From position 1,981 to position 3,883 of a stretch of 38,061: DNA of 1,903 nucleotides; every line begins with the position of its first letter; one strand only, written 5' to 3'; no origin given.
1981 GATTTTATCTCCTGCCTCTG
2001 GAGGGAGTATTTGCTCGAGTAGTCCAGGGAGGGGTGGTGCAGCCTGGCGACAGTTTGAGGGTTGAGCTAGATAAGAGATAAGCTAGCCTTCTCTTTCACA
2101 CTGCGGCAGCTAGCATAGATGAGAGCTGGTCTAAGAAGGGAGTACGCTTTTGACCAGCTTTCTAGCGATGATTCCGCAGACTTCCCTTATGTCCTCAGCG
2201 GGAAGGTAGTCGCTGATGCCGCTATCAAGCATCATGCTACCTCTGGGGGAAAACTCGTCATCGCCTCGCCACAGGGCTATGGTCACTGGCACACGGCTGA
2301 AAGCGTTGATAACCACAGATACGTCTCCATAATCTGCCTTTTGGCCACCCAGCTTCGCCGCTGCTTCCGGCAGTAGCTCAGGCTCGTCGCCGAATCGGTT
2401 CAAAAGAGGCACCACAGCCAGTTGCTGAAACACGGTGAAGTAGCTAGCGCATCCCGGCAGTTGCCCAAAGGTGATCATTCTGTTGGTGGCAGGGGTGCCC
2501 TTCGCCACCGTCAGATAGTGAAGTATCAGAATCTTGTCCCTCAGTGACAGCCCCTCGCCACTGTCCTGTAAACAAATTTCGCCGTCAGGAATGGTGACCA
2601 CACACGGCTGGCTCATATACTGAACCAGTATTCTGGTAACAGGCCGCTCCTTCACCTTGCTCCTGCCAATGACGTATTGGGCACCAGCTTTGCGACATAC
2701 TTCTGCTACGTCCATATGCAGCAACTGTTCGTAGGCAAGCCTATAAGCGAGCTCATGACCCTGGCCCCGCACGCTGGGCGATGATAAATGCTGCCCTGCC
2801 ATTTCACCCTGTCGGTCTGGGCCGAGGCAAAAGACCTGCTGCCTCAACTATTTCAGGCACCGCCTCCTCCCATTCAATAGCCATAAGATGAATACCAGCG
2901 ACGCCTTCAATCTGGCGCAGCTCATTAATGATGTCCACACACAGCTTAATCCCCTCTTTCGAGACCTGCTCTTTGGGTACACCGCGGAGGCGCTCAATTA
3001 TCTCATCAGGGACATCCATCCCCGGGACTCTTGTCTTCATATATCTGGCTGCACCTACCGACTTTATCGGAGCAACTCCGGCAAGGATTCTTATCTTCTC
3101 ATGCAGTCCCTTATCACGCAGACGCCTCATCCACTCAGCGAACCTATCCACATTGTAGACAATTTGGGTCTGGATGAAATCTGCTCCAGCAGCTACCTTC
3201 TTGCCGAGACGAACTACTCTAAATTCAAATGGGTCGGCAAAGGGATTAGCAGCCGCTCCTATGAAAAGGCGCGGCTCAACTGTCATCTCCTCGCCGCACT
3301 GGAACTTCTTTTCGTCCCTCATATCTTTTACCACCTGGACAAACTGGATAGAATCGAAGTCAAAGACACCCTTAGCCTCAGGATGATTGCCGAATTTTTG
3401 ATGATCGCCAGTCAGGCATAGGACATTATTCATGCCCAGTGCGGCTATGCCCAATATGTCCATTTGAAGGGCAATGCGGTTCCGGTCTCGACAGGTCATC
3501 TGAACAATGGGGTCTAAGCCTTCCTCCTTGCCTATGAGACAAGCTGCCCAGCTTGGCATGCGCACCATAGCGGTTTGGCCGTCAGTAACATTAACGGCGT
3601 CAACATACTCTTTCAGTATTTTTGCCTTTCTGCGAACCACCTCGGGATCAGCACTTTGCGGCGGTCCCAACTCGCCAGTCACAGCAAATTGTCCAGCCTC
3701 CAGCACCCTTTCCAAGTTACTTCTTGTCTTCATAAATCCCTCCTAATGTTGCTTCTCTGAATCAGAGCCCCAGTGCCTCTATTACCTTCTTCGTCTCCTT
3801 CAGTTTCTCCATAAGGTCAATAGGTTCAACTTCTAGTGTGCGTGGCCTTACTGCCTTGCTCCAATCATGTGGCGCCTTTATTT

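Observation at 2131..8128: Tat-less uptake-type [NiFe]-hydrogenase translationally coupled to a second MetV and followed by metV-metF-DUF3786: a candidate H2-linked methylene-THF reductase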

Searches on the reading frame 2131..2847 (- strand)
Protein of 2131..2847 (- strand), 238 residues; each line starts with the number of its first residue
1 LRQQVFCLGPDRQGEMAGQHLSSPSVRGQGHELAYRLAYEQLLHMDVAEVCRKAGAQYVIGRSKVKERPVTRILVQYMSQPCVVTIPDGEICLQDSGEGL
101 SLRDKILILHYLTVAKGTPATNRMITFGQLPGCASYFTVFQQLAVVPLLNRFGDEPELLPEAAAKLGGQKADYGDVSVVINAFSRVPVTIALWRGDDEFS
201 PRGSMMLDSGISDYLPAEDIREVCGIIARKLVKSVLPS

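Call 4: search_protein_families(library=pfam, proteins=[window:2131-2847:-])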
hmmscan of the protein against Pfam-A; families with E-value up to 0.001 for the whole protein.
window:2131-2847:- (238 aa): 1 family
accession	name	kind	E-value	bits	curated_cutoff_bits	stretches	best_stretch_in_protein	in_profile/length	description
PF12654.12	DUF3786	-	6.8e-42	143.4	27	1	46-229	1-175/176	Domain of unknown function (DUF3786)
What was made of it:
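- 2131..2802 (-): DUF3786 protein, 223 aa from the ATG 1 nt after the MetF stop. Function is unknown. It is a frequent but not universal last gene of the module. PF12654 E = 7e-42 (call 4).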

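Call 5: search_protein_families(library=ncbifam, proteins=[window:2131-2847:-])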
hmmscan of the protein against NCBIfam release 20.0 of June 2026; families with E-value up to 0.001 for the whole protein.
window:2131-2847:- (238 aa): 0 families

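Call 53: search_solved_structures(query=window:2131-2802:-, max_evalue=1)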
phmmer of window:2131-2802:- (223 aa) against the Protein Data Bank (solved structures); distinct sequences matched with E-value up to 1: 0.

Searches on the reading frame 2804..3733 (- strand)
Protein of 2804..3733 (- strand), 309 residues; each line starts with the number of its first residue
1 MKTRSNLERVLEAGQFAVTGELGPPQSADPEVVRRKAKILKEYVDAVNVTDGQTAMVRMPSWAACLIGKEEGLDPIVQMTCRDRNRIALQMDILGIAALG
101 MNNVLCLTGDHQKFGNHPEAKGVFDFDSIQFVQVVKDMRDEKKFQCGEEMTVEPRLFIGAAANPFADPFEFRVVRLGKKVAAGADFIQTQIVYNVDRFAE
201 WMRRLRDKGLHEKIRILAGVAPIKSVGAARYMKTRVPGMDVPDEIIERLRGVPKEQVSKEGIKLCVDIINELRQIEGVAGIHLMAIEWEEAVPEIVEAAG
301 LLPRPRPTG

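Call 4: search_protein_families(library=pfam, proteins=[window:2804-3733:-])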
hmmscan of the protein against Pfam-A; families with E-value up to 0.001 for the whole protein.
window:2804-3733:- (309 aa): 1 family
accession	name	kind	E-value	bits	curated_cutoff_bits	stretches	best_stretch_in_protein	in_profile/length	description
PF02219.23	MTHFR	-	3.8e-44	151.6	24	1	7-300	2-287/287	Methylenetetrahydrofolate reductase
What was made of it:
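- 2804..3733 (-): MetF, methylene-tetrahydrofolate reductase catalytic subunit, 309 aa. PF02219 E = 4e-44 over the full profile (call 4).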

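Call 5: search_protein_families(library=ncbifam, proteins=[window:2804-3733:-])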
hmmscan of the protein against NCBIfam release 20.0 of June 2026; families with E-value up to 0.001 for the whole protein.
window:2804-3733:- (309 aa): 4 families
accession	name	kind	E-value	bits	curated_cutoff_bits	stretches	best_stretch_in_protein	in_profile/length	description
NF006396.0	PRK08645.1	equivalog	8.8e-69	232.2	453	1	3-285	310-587/611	bifunctional homocysteine S-methyltransferase/methylenetetrahydrofolate reductase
TIGR00676.1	fadh2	equivalog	3.6e-25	88.9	293.7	1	31-298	15-273/275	methylenetetrahydrofolate reductase [NAD(P)H]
TIGR00677.1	fadh2_euk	equivalog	7e-25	87.9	310.05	1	63-303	50-279/281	methylenetetrahydrofolate reductase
NF006950.0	PRK09432.1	equivalog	4.9e-08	32.6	382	1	45-292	54-283/296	methylenetetrahydrofolate reductase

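Call 26: search_solved_structures(query=window:2804-3733:-, max_evalue=0.001, show_alignments=1)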
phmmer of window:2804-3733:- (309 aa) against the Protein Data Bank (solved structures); distinct sequences matched with E-value up to 0.001: 8.
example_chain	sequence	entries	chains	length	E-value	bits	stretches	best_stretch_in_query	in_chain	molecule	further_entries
6fcx_A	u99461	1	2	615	1.2e-14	57.5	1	68-302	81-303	Methylenetetrahydrofolate reductase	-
8qa4_A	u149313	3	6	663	1.4e-14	57.3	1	69-302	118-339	Methylenetetrahydrofolate reductase (NADPH)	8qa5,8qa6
1v93_A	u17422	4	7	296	9.6e-12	47.9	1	21-304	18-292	5,10-Methylenetetrahydrofolate reductase | Methylenetetrahydrofolate reductase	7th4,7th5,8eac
3apt_A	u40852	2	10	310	1e-11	47.9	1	21-304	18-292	Methylenetetrahydrofolate reductase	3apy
8uy2_A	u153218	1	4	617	2.3e-10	43.4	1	72-305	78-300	Methylenetetrahydrofolate reductase-like protein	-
8uy1_D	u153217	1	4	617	2.8e-10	43.2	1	72-305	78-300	Methylenetetrahydrofolate reductase-like protein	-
6fnu_A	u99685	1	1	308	4.8e-10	42.4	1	74-297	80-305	Methylenetetrahydrofolate reductase 1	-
7rml_A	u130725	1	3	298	6.5e-05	25.5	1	163-303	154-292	5,10-methylenetetrahydrofolate reductase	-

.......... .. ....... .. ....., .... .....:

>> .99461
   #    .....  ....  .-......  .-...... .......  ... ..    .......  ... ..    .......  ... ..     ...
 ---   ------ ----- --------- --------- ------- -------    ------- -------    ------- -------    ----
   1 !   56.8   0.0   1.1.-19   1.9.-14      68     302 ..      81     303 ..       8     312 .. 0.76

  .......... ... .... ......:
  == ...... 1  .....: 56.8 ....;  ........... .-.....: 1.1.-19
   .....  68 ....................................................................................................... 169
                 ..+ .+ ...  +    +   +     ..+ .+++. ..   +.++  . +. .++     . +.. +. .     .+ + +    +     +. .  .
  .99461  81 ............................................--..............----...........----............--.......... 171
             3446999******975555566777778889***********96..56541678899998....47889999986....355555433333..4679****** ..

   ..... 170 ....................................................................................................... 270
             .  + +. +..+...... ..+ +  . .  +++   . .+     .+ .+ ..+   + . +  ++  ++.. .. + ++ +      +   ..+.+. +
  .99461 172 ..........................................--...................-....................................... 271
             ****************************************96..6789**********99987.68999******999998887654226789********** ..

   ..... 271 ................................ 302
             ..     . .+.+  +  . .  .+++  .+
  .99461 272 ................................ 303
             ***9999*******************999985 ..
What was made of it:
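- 2804..3733 (-): Solved MTHFRs match at E = 1e-14 (call 26).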
